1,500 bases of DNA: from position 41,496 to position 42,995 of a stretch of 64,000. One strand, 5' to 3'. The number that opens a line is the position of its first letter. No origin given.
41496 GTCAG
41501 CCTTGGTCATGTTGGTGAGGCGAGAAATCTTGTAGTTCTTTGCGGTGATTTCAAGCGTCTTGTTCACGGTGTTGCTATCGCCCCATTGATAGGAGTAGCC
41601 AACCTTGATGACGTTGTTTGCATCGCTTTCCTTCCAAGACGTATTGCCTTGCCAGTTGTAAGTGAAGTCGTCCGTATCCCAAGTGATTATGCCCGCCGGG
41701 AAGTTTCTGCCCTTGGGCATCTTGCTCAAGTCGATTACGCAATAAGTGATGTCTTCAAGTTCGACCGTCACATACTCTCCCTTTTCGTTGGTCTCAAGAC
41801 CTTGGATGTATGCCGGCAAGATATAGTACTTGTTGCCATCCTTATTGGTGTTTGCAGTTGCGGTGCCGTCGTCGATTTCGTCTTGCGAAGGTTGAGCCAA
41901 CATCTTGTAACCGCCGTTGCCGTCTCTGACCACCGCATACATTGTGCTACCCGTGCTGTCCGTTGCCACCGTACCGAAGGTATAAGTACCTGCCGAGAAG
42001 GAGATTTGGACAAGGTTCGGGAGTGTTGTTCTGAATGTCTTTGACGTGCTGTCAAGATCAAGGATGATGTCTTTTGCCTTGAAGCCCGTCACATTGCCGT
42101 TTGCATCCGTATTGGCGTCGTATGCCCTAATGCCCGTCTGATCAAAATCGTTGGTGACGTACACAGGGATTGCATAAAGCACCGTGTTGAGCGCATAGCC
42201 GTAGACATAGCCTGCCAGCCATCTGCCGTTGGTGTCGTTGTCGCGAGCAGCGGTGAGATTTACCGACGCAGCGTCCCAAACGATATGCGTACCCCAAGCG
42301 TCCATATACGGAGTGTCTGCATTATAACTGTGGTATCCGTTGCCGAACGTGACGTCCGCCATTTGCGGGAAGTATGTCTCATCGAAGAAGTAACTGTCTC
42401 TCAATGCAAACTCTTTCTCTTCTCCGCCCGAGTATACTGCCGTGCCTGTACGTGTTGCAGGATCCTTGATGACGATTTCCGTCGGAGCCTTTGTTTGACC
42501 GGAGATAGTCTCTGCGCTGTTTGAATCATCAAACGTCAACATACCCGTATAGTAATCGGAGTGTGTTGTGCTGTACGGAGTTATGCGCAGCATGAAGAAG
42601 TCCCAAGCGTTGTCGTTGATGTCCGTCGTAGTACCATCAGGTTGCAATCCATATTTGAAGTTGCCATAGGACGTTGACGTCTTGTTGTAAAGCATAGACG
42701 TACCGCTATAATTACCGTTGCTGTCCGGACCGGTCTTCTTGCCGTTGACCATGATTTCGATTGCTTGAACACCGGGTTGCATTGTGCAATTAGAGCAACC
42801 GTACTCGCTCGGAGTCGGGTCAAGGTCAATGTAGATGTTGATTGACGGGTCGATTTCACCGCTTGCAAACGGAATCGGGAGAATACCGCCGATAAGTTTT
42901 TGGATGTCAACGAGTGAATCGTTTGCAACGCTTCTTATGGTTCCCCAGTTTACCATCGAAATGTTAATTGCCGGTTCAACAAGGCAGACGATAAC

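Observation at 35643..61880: Single 26.2-kb ORF encoding an 8,745-aa N-terminally lipidated protein with no recognisable enzymatic or anchoring domain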

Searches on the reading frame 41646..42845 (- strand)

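Call 67: search_protein_families(library=pfam, proteins=[window:41646-42845:-], max_evalue=10)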
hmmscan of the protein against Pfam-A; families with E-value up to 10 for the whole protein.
window:41646-42845:- (400 aa): 2 families
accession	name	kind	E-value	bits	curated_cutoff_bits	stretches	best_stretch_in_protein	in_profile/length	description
PF17957.7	Big_7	-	0.083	14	24.1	1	24-51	30-57/70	Bacterial Ig domain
PF18223.6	PilJ_C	-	0.27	12.1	26.7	1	173-217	36-80/95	Pili PilJ C-terminal domain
